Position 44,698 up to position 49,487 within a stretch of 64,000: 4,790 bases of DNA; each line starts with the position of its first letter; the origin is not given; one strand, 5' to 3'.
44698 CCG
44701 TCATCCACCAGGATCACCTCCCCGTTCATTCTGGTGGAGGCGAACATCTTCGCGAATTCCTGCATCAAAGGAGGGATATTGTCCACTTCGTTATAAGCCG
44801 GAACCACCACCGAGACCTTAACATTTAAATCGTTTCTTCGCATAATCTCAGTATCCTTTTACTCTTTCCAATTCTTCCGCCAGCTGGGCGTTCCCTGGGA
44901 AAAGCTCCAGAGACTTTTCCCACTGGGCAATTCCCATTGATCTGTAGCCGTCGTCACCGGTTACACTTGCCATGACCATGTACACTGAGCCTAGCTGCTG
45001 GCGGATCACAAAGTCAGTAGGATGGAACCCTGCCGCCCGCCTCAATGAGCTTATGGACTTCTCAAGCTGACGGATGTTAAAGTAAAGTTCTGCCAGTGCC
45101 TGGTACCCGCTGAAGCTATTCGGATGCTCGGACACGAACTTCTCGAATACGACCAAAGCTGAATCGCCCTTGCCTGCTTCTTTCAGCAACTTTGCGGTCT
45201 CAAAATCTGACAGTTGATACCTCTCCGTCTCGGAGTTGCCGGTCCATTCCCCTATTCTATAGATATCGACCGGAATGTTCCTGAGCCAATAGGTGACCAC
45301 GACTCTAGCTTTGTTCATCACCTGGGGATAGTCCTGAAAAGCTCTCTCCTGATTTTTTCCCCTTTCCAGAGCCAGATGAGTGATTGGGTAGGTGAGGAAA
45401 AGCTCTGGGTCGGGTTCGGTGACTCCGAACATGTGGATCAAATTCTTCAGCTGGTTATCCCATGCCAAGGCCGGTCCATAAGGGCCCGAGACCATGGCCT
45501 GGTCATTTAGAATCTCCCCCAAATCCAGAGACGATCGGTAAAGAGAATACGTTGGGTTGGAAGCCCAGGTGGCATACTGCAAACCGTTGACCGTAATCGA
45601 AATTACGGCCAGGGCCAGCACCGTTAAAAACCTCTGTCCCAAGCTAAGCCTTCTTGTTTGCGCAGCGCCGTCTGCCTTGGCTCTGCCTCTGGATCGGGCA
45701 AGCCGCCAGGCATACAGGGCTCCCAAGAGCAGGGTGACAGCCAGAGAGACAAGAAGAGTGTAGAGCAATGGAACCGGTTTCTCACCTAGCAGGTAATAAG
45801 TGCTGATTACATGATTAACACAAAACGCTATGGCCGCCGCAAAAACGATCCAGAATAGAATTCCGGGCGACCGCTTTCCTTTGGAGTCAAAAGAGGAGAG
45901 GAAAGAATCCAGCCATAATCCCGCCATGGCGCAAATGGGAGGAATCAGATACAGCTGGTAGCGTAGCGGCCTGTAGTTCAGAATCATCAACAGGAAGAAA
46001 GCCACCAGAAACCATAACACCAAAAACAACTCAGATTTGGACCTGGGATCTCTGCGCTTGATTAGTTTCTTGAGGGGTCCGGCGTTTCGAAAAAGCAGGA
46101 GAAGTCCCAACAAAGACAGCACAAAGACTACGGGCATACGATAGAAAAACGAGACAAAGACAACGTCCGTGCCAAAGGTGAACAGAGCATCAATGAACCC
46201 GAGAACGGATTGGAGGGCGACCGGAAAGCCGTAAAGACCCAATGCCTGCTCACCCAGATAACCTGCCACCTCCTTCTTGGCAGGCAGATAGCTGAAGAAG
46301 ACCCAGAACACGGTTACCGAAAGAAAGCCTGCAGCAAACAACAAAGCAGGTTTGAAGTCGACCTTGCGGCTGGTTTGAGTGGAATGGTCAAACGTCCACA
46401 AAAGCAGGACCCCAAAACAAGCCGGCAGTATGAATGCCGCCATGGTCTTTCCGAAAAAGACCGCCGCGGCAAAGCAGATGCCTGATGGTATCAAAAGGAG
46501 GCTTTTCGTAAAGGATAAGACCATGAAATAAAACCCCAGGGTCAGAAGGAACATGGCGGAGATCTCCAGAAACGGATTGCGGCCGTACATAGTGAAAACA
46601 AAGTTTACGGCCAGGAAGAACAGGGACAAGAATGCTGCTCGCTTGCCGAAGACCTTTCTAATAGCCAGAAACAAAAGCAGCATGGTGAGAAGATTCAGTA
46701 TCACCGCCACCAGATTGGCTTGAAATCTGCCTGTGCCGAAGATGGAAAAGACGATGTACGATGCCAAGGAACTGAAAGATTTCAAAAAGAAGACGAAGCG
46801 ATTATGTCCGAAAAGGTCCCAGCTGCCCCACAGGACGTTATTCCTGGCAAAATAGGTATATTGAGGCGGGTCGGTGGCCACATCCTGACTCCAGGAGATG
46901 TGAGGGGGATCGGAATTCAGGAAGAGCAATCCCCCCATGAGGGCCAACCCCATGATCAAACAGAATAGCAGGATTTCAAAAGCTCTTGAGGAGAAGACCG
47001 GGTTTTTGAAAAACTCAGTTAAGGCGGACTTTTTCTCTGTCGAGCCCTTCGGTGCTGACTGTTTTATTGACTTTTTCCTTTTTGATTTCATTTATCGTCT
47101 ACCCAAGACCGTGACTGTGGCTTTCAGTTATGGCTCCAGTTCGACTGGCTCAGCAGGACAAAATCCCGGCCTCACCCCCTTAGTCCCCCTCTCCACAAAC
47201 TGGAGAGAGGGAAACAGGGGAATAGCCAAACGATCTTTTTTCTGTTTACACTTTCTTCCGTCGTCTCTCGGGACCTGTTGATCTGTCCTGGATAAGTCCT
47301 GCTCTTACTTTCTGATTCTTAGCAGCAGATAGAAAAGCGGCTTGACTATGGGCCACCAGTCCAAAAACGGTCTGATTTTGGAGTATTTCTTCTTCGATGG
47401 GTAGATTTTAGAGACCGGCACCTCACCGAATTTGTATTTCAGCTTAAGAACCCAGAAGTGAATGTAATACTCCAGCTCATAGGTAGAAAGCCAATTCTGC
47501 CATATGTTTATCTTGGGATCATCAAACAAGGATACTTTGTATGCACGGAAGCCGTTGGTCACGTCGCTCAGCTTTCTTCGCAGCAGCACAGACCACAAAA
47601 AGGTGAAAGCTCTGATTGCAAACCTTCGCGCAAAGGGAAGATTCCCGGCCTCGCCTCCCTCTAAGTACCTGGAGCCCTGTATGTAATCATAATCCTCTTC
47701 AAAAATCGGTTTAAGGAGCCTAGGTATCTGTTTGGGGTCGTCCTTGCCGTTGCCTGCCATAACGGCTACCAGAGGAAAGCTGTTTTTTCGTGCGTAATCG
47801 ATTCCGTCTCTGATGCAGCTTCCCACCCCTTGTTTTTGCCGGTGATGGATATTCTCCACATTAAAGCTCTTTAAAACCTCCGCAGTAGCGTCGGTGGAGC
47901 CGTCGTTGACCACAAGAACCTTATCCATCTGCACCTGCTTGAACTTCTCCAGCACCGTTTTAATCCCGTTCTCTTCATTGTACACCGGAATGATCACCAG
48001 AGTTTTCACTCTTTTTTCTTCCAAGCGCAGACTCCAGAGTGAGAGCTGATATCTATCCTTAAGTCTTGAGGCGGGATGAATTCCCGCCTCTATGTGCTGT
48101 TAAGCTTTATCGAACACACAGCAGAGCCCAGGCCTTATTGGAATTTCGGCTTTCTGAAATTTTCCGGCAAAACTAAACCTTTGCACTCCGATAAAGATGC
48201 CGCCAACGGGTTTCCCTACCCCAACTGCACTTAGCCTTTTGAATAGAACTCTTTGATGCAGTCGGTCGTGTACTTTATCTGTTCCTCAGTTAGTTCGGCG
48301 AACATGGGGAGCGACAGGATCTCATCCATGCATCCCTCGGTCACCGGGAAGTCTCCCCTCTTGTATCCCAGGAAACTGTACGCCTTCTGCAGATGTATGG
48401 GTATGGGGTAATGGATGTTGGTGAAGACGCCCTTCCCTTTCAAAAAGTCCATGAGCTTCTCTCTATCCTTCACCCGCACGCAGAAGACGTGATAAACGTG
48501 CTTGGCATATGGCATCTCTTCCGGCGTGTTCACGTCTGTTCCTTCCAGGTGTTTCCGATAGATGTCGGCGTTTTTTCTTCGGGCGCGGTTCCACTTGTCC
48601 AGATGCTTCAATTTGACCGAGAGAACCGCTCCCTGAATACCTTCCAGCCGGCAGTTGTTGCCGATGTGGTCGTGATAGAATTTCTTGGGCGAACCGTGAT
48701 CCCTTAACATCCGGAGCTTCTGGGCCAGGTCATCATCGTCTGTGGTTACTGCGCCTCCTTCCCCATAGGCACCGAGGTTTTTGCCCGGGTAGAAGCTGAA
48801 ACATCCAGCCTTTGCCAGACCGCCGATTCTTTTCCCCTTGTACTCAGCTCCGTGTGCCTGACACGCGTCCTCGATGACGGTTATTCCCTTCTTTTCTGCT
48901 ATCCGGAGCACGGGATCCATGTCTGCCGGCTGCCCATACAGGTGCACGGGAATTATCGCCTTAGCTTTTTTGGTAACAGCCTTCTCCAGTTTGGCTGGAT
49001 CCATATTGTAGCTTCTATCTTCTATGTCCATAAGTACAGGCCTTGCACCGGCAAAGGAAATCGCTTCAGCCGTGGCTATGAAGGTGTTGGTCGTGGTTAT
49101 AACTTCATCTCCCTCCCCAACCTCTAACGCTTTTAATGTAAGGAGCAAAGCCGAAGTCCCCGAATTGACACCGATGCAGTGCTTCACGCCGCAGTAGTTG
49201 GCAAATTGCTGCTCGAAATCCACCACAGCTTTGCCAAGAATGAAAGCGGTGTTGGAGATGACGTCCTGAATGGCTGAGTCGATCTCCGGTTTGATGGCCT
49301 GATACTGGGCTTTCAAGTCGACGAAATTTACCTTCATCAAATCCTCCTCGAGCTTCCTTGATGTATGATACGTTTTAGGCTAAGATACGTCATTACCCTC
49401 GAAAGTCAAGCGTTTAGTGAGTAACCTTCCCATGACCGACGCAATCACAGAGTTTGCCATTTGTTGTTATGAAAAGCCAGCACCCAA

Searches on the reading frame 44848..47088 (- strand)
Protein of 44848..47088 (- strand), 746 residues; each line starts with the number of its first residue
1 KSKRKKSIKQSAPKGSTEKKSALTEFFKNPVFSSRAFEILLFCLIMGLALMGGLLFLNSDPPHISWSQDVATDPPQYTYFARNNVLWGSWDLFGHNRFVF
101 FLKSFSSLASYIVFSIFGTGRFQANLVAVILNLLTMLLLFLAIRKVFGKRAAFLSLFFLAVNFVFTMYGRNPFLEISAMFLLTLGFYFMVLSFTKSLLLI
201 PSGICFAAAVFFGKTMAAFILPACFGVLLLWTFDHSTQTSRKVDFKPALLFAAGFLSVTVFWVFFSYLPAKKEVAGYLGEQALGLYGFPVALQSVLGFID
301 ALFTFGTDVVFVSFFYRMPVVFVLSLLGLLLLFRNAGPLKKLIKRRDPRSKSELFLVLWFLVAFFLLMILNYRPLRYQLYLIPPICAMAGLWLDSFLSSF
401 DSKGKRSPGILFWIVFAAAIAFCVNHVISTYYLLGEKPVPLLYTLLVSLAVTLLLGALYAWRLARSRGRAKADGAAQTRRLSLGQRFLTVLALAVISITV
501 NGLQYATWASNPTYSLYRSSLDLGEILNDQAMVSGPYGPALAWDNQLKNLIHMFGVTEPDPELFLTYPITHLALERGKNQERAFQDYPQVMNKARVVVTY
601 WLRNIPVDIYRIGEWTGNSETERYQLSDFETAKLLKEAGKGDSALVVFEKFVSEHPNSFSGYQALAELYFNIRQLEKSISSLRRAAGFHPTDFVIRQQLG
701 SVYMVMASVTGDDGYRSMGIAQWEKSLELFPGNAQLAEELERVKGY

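Call 42: search_protein_families(library=pfam, proteins=[window:44848-47088:-], max_evalue=0.00001)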
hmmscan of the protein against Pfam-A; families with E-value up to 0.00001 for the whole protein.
window:44848-47088:- (746 aa): 1 family
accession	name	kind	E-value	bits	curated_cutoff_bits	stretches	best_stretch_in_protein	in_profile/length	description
PF13231.12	PMT_2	-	1.6e-09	38.6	26.1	1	112-262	12-160/160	Dolichyl-phosphate-mannose-protein mannosyltransferase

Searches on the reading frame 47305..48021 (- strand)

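Call 70: search_protein_families(library=pfam, proteins=[window:47305-48021:-], max_evalue=0.00001)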
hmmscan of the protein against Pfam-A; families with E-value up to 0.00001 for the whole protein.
window:47305-48021:- (238 aa): 1 family
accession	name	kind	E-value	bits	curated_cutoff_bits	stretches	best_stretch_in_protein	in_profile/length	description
PF00535.33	Glycos_transf_2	-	1.2e-21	77.8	23.3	1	9-167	2-165/168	Glycosyl transferase family 2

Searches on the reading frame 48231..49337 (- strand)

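Call 71: search_protein_families(library=pfam, proteins=[window:48231-49337:-], max_evalue=0.00001)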
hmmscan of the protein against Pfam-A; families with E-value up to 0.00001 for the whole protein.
window:48231-49337:- (368 aa): 3 families
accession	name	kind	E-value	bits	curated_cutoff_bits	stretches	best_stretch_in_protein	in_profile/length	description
PF01041.23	DegT_DnrJ_EryC1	-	2.8e-125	418.7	19.8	1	15-361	3-359/360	DegT/DnrJ/EryC1/StrS aminotransferase family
PF01053.26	Cys_Met_Meta_PP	-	2.1e-06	27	27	1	41-163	57-179/381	Cys/Met metabolism PLP-dependent enzyme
PF01212.27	Beta_elim_lyase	-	4.5e-06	26.6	27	0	37-159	33-170/288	Beta-eliminating lyase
